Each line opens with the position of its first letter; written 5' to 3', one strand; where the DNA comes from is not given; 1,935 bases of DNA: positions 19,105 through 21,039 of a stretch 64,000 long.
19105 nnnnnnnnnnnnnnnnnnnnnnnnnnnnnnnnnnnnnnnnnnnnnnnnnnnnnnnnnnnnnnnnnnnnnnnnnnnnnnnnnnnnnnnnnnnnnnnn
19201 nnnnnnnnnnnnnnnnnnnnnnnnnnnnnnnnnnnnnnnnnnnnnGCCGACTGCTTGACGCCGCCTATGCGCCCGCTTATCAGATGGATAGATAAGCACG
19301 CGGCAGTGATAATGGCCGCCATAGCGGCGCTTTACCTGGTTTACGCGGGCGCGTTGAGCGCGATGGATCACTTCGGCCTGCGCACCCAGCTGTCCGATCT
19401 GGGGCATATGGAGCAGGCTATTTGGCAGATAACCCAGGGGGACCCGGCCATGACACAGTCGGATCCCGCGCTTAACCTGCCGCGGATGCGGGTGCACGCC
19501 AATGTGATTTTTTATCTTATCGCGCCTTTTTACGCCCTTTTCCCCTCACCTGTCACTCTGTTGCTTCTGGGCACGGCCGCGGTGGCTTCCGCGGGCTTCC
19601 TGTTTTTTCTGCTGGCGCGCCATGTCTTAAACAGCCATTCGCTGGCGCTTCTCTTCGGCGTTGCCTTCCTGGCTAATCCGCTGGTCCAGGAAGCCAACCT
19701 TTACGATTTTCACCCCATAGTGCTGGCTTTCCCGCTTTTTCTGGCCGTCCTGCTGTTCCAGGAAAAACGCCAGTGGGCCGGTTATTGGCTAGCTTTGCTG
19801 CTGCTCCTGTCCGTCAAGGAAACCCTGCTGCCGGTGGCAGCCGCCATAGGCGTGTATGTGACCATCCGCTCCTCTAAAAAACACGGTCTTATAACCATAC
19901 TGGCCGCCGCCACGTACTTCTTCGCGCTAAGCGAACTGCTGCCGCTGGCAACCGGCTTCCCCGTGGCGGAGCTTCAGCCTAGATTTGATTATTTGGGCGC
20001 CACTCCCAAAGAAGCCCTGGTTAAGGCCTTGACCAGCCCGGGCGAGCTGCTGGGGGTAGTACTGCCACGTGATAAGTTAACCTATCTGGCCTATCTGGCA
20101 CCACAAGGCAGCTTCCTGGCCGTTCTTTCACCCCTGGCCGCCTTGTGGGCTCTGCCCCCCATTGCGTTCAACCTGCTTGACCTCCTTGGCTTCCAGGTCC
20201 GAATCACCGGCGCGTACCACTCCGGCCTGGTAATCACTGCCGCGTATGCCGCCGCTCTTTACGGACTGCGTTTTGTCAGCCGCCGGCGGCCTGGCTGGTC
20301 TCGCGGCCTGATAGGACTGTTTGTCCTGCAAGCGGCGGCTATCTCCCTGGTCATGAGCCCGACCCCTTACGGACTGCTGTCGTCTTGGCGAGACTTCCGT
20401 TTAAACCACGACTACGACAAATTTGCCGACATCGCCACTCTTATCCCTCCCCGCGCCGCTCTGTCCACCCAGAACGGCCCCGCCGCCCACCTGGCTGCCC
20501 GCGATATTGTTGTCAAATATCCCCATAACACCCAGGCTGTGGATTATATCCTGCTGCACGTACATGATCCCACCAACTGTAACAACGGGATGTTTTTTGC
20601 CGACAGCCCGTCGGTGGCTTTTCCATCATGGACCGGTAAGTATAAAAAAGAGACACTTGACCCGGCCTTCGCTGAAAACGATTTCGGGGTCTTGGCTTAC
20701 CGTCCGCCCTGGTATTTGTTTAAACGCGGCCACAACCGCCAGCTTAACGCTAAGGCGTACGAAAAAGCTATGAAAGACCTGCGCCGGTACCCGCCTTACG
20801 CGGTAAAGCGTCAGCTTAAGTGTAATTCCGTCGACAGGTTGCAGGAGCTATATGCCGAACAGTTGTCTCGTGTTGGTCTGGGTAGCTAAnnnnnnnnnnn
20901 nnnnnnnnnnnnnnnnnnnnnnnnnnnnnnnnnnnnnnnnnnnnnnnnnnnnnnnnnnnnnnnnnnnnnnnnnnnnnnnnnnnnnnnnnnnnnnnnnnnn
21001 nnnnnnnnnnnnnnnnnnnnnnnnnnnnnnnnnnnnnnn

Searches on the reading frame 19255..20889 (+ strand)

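Call 10: search_protein_families(library=pfam, proteins=[window:19255-20889:+], max_evalue=0.001)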
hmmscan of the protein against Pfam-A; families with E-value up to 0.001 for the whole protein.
window:19255-20889:+ (544 aa): 1 family
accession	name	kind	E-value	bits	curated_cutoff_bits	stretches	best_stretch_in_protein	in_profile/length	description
PF09852.15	DUF2079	-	1.2e-46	160.2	28.2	1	48-439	11-426/459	Predicted membrane protein (DUF2079)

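Call 82: search_protein_families(library=ncbifam, proteins=[window:19255-20889:+], max_evalue=0.001)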
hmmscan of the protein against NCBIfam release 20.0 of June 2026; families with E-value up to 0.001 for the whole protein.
window:19255-20889:+ (544 aa): 0 families
